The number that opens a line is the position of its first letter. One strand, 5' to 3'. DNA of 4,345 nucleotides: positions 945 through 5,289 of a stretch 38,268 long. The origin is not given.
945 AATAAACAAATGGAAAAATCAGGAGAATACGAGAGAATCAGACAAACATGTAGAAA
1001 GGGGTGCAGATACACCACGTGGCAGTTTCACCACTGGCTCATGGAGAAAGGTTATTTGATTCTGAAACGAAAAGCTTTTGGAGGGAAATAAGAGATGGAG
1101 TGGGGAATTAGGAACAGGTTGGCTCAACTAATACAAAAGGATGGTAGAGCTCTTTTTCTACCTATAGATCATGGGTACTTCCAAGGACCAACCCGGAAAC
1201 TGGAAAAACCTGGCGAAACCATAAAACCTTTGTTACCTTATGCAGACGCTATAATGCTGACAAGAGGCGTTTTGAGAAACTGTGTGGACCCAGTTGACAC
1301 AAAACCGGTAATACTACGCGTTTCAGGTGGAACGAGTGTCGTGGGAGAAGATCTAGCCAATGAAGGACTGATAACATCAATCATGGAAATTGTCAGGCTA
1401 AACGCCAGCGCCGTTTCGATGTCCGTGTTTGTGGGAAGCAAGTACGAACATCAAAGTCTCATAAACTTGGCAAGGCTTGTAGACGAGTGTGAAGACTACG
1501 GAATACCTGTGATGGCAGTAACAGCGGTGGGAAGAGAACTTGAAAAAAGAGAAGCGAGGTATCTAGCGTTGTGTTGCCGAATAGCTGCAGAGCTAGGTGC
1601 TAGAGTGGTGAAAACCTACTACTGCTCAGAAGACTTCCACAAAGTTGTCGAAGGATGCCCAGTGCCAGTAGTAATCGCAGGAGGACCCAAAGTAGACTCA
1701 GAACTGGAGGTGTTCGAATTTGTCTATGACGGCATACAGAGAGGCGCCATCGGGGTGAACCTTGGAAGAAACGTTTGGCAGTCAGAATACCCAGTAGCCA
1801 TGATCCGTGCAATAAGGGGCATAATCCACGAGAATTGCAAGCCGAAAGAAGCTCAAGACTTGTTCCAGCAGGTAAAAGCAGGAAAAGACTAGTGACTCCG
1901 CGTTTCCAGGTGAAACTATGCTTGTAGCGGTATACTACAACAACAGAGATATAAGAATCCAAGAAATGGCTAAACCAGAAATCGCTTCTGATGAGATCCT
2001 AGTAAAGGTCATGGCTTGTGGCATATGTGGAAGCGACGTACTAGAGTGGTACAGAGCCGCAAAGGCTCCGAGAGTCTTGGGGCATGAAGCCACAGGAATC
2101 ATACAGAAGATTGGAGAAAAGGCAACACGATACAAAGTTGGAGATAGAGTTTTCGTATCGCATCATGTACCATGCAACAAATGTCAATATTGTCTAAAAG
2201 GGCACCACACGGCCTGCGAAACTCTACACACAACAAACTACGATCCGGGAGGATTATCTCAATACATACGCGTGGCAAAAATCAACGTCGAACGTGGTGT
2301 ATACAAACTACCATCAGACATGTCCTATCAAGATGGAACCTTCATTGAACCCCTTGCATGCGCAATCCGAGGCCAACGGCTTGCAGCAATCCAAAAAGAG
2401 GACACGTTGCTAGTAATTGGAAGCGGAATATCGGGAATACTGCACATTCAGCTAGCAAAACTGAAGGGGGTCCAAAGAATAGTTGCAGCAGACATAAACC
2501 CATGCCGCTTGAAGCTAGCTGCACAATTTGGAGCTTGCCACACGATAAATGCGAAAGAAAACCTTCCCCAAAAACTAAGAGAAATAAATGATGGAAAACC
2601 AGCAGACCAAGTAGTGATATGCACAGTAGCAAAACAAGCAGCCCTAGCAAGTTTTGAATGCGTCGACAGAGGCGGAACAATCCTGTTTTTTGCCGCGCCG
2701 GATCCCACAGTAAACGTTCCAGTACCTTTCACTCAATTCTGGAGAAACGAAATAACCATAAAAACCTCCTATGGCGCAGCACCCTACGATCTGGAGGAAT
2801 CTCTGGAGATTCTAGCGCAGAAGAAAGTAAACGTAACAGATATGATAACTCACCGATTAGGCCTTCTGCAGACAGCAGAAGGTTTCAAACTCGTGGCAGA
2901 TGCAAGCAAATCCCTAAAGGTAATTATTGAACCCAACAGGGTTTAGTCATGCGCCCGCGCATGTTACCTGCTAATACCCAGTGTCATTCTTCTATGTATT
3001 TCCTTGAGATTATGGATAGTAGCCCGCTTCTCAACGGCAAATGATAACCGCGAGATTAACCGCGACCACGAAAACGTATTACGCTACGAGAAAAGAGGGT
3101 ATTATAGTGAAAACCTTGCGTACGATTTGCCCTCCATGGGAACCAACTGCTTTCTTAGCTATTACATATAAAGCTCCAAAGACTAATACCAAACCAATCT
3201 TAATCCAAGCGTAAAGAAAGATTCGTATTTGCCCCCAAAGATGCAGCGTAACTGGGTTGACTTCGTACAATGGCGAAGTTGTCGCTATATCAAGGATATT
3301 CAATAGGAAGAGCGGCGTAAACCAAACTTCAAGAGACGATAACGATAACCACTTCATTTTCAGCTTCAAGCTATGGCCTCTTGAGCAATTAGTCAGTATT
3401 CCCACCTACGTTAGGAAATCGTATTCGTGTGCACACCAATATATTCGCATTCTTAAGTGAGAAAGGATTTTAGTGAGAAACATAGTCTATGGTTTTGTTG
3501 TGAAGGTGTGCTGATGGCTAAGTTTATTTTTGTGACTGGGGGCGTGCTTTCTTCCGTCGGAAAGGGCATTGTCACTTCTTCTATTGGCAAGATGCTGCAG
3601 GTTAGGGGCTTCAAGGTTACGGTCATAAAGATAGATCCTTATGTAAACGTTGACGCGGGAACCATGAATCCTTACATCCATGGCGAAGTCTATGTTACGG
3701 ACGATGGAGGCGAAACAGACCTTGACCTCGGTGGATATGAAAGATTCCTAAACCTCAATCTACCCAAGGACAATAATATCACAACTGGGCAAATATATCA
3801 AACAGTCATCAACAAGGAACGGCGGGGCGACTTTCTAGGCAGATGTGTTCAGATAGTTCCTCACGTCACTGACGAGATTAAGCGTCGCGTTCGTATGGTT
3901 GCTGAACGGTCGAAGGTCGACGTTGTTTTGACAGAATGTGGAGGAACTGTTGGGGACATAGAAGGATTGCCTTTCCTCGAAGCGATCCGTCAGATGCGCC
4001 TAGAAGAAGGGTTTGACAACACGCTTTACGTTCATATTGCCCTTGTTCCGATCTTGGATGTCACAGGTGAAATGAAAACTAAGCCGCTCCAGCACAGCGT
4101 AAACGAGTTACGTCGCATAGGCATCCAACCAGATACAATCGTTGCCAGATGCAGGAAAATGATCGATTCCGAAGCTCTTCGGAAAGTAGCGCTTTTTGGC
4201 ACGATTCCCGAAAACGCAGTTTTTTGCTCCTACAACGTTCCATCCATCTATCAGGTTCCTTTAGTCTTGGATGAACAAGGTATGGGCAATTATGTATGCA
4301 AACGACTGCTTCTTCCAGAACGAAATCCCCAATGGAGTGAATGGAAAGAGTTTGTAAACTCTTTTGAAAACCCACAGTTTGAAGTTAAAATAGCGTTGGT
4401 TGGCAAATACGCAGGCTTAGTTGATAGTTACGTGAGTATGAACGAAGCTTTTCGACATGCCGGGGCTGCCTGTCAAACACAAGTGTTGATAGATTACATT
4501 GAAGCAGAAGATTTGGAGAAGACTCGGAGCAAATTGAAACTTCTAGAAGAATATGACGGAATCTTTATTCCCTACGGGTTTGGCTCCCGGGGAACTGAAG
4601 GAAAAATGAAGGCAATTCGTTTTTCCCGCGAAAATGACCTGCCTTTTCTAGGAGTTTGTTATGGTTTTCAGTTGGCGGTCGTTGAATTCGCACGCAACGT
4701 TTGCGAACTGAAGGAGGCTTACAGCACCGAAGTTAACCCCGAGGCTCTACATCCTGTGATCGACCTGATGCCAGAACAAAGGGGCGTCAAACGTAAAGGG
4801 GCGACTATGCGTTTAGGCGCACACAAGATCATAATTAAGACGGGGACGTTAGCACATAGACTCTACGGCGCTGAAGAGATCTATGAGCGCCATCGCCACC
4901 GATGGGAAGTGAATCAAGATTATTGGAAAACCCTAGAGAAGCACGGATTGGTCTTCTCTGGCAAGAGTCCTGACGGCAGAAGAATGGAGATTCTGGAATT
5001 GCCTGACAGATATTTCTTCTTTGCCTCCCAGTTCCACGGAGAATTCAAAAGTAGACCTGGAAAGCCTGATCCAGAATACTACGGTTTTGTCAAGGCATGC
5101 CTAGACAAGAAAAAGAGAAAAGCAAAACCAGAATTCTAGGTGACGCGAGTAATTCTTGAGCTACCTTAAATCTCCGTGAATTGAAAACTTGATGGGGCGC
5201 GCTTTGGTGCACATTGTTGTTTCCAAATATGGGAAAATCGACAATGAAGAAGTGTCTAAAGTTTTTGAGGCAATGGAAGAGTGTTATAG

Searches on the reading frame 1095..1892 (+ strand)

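Call 84: search_protein_families(library=pfam, proteins=[window:1095-1892:+], max_evalue=0.00001)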
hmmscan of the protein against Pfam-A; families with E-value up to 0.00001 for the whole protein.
window:1095-1892:+ (265 aa): 1 family
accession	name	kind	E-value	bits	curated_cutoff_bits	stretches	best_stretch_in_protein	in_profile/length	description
PF01791.15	DeoC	-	3.5e-28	99.2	23.8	1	21-230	3-229/229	DeoC/LacD family aldolase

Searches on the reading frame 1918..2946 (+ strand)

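Call 84: search_protein_families(library=pfam, proteins=[window:1918-2946:+], max_evalue=0.00001)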
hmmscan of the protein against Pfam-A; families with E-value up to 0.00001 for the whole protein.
window:1918-2946:+ (342 aa): 2 families
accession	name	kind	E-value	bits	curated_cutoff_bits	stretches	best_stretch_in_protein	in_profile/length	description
PF08240.17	ADH_N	-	2.2e-25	89.3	23.5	1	24-122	2-97/104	Alcohol dehydrogenase GroES-like domain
PF00107.32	ADH_zinc_N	-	2.3e-22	79.7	31.8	1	173-300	3-128/129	Zinc-binding dehydrogenase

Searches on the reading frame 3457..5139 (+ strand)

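Call 84: search_protein_families(library=pfam, proteins=[window:3457-5139:+], max_evalue=0.00001)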
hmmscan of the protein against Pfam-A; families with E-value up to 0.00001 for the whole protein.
window:3457-5139:+ (560 aa): 2 families
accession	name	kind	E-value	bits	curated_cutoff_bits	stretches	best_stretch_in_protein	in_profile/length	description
PF06418.20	CTP_synth_N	-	2.8e-120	401.1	26.1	1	22-285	1-264/265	CTP synthase N-terminus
PF00117.34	GATase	-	1e-33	117.1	22.8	1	321-545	2-188/190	Glutamine amidotransferase class-I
